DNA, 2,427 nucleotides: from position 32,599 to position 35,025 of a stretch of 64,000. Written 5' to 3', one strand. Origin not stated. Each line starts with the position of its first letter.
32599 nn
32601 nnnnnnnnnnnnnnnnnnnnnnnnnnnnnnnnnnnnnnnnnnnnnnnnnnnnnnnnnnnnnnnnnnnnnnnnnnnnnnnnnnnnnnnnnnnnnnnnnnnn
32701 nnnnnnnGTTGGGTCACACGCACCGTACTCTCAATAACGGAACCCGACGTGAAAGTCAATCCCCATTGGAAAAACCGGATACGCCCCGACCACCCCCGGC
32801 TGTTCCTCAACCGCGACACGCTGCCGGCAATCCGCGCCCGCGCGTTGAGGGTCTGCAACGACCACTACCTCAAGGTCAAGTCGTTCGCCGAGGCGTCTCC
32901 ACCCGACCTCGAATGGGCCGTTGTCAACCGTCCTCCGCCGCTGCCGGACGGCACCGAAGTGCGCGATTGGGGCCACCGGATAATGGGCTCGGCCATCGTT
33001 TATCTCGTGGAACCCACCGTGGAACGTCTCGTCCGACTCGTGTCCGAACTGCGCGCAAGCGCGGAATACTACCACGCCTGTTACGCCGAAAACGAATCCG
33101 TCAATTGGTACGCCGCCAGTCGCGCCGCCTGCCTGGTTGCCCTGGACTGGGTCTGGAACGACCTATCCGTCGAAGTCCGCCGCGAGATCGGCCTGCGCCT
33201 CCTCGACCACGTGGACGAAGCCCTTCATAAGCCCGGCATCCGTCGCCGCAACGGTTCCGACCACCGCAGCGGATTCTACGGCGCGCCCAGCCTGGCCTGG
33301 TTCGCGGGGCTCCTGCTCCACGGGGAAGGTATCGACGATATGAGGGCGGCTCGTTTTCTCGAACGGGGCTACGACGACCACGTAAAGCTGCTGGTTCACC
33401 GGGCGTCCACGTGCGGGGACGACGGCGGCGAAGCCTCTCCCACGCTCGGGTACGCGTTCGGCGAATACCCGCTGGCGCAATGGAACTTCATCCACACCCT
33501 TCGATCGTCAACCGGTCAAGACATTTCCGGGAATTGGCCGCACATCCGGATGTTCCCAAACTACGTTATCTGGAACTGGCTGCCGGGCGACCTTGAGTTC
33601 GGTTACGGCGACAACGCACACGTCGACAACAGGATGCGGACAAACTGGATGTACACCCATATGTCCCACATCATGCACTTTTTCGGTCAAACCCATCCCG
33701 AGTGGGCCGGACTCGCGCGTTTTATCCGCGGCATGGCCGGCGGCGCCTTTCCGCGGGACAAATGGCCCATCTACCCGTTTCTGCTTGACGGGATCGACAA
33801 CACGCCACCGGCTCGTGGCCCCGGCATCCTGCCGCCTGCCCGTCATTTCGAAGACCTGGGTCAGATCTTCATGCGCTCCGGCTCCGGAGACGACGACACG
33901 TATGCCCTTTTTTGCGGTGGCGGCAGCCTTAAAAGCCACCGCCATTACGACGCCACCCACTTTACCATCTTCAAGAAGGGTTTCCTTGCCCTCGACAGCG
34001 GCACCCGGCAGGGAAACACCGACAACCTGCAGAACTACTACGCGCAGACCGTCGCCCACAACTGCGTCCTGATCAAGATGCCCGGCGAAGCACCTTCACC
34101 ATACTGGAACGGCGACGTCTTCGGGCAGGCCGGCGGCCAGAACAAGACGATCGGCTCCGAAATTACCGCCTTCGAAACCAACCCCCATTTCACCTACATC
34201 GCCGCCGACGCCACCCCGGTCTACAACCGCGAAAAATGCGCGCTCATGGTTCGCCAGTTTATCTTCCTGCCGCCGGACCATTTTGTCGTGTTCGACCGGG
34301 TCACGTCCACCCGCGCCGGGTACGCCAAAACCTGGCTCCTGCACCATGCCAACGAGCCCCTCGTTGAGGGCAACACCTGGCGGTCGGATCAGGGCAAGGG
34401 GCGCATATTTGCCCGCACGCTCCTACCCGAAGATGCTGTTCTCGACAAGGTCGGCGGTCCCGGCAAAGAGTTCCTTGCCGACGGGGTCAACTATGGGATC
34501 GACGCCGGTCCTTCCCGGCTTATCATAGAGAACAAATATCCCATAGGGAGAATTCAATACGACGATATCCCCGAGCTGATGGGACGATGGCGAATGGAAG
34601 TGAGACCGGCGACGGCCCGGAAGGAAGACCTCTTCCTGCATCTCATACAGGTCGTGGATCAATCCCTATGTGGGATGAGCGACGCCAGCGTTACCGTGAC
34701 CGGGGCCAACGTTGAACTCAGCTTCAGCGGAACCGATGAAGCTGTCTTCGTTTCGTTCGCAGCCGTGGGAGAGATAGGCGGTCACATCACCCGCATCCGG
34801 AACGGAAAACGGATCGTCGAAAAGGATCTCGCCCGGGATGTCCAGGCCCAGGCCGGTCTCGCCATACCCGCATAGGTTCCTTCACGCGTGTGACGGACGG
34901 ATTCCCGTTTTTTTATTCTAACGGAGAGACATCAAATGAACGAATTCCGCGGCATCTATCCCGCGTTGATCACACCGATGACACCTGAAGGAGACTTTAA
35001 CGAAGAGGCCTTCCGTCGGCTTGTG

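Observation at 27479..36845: Cytoplasmic six-gene operon pairing two heparinase II/III-like proteins with an NTP-transferase, a beta-propeller, a DapA/NanA-family lyase and a duplicated unknown domain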

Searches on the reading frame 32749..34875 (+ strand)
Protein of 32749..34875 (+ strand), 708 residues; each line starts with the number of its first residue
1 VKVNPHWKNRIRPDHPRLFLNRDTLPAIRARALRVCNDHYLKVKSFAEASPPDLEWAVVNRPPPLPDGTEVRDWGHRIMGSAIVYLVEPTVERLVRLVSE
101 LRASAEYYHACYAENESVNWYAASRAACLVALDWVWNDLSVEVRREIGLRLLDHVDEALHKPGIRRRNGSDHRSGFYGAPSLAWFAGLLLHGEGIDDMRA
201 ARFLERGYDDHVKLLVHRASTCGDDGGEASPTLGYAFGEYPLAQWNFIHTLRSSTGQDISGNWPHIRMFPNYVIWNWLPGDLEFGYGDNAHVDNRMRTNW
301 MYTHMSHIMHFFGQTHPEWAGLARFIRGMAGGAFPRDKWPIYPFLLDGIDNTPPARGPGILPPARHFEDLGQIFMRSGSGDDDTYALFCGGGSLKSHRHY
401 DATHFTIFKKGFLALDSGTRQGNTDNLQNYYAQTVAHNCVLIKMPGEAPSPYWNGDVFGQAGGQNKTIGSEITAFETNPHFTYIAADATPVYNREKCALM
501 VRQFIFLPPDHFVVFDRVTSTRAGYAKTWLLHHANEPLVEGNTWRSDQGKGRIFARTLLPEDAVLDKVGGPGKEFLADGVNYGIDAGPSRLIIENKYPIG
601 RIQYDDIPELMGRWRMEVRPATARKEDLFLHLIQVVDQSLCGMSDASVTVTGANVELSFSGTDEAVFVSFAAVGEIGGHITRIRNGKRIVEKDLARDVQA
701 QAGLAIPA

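Call 3: search_protein_families(library=pfam, proteins=[window:32749-34875:+], max_evalue=0.01)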
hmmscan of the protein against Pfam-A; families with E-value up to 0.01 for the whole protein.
window:32749-34875:+ (708 aa): 1 family
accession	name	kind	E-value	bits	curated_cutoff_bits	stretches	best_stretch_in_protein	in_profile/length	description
PF07940.18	Hepar_II_III_C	-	2.7e-09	37.4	24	1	362-534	4-168/237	Heparinase II/III-like, C-terminal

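Call 4: search_protein_families(library=ncbifam, proteins=[window:32749-34875:+], max_evalue=0.01)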
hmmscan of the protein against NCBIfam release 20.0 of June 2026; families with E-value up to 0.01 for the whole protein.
window:32749-34875:+ (708 aa): 1 family
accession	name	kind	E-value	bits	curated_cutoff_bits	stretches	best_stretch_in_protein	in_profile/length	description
NF045571.1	HepHepsulflyase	equivalog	1.4e-32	112.6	600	2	469-646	512-686/774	heparin/heparin-sulfate lyase HepB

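Call 11: search_solved_structures(query=window:32749-34875:+, max_evalue=1)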
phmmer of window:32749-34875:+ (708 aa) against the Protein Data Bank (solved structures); distinct sequences matched with E-value up to 1: 6.
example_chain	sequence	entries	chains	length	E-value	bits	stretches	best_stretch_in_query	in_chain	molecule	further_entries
2fuq_A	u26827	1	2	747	2.9e-23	85.3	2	477-642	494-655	heparinase II protein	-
2fut_A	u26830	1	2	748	2.9e-23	85.3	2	477-642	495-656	heparinase II protein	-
3e7j_A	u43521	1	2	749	2.9e-23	85.3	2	477-642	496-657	Heparinase II protein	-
3e80_A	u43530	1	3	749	2.9e-23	85.3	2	477-642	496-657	Heparinase II protein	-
9vtk_A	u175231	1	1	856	0.32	12.4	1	364-443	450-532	Uly1040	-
7vmv_B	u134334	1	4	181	0.78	11.1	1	283-340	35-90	Core protein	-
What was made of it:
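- Checked: g4: Hepar_II_III_C 3e-9, and PDB heparinase II 3e-23 (call 11).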

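Call 30: search_solved_structures(query=window:32749-34875:+, max_evalue=0.000001, show_alignments=1)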
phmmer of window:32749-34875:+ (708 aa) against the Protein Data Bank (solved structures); distinct sequences matched with E-value up to 0.000001: 4.
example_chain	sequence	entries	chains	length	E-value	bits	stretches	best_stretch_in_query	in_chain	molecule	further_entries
2fuq_A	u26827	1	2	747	2.9e-23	85.3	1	477-642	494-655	heparinase II protein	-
2fut_A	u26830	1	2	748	2.9e-23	85.3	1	477-642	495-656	heparinase II protein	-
3e7j_A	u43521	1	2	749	2.9e-23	85.3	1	477-642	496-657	Heparinase II protein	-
3e80_A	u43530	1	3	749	2.9e-23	85.3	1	477-642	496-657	Heparinase II protein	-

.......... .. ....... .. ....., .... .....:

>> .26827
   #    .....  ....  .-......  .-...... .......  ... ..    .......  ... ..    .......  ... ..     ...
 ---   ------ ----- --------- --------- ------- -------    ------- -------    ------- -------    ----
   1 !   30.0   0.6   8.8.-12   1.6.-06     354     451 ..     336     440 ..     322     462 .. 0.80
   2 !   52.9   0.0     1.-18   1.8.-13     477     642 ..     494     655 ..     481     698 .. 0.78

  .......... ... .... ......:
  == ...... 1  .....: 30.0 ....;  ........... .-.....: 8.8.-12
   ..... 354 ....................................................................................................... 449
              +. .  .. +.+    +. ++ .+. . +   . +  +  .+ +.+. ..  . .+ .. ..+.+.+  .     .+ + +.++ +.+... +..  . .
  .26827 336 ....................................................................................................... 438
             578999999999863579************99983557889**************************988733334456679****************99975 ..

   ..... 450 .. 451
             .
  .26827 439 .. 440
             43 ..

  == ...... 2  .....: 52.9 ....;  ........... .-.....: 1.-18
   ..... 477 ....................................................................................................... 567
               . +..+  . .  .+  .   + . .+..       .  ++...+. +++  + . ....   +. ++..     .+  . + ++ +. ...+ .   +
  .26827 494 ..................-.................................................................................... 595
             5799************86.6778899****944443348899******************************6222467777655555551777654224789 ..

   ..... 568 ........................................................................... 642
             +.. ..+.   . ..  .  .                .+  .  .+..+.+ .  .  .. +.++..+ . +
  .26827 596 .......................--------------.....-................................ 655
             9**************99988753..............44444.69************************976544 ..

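Call 65: search_solved_structures(query=A3, max_evalue=0.001, show_alignments=1)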
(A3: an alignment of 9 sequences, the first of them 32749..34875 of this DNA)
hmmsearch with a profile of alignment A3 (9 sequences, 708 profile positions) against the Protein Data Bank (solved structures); distinct sequences matched with E-value up to 0.001: 6.
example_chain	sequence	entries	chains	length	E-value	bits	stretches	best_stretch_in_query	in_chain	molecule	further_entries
2fuq_A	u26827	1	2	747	4e-30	108.3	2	478-660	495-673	heparinase II protein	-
2fut_A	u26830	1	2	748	4e-30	108.3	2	478-660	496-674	heparinase II protein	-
3e80_A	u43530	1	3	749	4e-30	108.2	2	478-660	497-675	Heparinase II protein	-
3e7j_A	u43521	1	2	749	4e-30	108.2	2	478-660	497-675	Heparinase II protein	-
3a0o_A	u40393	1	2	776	6e-10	41.6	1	355-545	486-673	Oligo alginate lyase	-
3afl_A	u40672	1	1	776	7.6e-09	37.9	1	355-545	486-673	Oligo alginate lyase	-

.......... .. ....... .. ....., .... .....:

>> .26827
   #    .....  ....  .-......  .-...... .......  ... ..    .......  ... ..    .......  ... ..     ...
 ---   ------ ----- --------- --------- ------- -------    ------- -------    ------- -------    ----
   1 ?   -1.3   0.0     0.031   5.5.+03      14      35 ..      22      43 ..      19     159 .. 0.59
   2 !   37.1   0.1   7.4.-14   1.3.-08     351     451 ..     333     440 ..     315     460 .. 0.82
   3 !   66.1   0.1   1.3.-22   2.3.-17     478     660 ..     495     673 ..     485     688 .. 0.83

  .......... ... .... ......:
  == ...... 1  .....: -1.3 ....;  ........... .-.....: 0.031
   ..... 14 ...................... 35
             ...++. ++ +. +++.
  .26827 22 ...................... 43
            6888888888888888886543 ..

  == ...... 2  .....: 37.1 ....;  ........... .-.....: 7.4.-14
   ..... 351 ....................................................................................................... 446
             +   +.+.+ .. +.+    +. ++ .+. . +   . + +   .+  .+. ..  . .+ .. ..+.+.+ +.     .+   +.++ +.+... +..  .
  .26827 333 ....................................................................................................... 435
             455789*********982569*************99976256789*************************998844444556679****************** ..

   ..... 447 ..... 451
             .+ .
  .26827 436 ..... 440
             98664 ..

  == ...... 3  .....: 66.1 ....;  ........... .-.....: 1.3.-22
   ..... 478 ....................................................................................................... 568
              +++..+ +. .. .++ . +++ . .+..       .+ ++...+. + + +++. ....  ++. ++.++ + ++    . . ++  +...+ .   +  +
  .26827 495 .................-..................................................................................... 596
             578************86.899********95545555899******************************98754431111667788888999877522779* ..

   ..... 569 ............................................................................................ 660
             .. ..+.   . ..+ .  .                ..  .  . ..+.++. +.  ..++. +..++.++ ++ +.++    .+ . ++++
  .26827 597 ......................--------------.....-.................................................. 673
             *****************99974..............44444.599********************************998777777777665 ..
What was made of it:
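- On PL21 (heparinase II): Only residues about 350-660 of g4 align (calls 30, 65).
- Closest known: Heparinase II. Same: It conserves the catalytic His406 and the Zn ligands His408, Asp425 and His451 (calls 11, 30, 65).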

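Call 75: find_related_loci(query=A3, collection=metagenome_contigs, flank=8000)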
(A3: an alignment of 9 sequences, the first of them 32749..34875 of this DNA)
Query A3 (708 aa) in metagenome_contigs; peptide patterns used: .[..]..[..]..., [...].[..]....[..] (x = any residue, [..] = any of these).
134 stretches matched a pattern; 4 encode a relative of the query (tblastn E <= 1e-3); 4 distinct loci.
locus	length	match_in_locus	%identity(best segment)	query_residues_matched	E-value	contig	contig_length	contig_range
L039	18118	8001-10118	68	1-705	0e+0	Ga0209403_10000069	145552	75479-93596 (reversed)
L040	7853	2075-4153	51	7-706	0e+0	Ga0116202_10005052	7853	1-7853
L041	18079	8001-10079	52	7-706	0e+0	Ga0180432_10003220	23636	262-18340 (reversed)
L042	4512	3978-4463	51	7-167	1e-49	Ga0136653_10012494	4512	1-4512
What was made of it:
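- Tried and rejected: The metagenome scan with g4 found only four loci (call 75).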

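Call 79: search_protein_families(library=pfam, proteins=[L041:62-1258:+, L041:1373-3667:+, L041:3701-4453:+, L041:4656-6080:+, L041:6333-7037:+, L041:7170-7853:+, L041:10142-11224:+, L041:11270-12349:+, L041:12604-14886:+, L041:14980-15885:+], max_evalue=0.0001)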
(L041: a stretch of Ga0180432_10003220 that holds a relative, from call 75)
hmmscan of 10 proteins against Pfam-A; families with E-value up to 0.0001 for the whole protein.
L041:62-1258:+ (398 aa): 1 family
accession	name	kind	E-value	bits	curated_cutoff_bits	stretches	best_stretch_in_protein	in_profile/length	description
PF07394.17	DUF1501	-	9.7e-95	318.4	27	1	1-379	4-379/390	Protein of unknown function (DUF1501)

L041:1373-3667:+ (764 aa): 1 family
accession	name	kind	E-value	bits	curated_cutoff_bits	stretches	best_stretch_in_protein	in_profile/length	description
PF04151.21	PPC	-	1.5e-07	32.6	25.9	0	412-487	1-66/70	Bacterial pre-peptidase C-terminal domain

L041:3701-4453:+ (250 aa): 0 families

L041:4656-6080:+ (474 aa): 0 families

L041:6333-7037:+ (234 aa): 2 families
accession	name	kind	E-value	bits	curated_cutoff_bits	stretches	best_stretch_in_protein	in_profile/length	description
PF07729.17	FCD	-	3e-21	76.6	24.3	1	82-205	3-124/125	FCD domain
PF00392.27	GntR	-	1.1e-15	57.5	27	1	9-70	2-64/64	Bacterial regulatory proteins, gntR family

L041:7170-7853:+ (227 aa): 2 families
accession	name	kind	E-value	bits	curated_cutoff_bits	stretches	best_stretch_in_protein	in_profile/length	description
PF07963.17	N_methyl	-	1.5e-09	37.5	21.2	1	16-42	1-27/27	Prokaryotic N-terminal methylation motif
PF07596.16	SBP_bac_10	-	2.3e-07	31.6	23.3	1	47-104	2-60/268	Protein of unknown function (DUF1559)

L041:10142-11224:+ (360 aa): 1 family
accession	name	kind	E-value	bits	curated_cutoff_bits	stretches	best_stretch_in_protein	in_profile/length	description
PF00246.29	Peptidase_M14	-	4.4e-12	46.6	21.6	1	57-256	19-196/286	Zinc carboxypeptidase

L041:11270-12349:+ (359 aa): 0 families

L041:12604-14886:+ (760 aa): 2 families
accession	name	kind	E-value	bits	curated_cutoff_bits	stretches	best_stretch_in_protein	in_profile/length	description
PF02901.20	PFL-like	-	4.5e-118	396.1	24.3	1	141-614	156-640/647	Pyruvate formate lyase-like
PF01228.26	Gly_radical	-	5.2e-27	94.9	22.2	1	638-741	2-106/106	Glycine radical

L041:14980-15885:+ (301 aa): 9 families
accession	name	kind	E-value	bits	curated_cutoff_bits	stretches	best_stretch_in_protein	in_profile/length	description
PF04055.27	Radical_SAM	-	1.6e-16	61.4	29.5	1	24-230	3-158/166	Radical SAM superfamily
PF13353.11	Fer4_12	-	7.2e-11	43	22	1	15-155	2-83/137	4Fe-4S single cluster domain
PF00037.32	Fer4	-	7.5e-09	35.5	21.1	2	77-93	2-18/24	4Fe-4S binding domain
PF13237.11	Fer4_10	-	2.5e-08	34.1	25.5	1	50-93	5-52/53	4Fe-4S dicluster domain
PF12838.12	Fer4_7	-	7.7e-08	33.1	27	1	53-94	1-49/52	4Fe-4S dicluster domain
PF13187.11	Fer4_9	-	9e-08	32.5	27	1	53-96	1-50/52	4Fe-4S dicluster domain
PF14697.11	Fer4_21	-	1.3e-06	28.9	35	1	52-93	6-51/59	4Fe-4S dicluster domain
PF12837.12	Fer4_6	-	1.9e-06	28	25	0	51-68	6-23/24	4Fe-4S binding domain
PF13484.11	Fer4_16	-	2.7e-05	25.3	30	0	82-116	1-36/66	4Fe-4S double cluster binding domain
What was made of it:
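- A 51%-identical g4-like gene is directly followed by an M14 gene in L041 (call 79).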

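Call 80: search_protein_families(library=ncbifam, proteins=[L041:10142-11224:+, L041:11270-12349:+], max_evalue=0.00001)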
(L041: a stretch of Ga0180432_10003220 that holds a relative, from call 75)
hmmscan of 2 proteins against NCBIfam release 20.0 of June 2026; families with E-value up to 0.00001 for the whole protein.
L041:10142-11224:+ (360 aa): 0 families

L041:11270-12349:+ (359 aa): 0 families
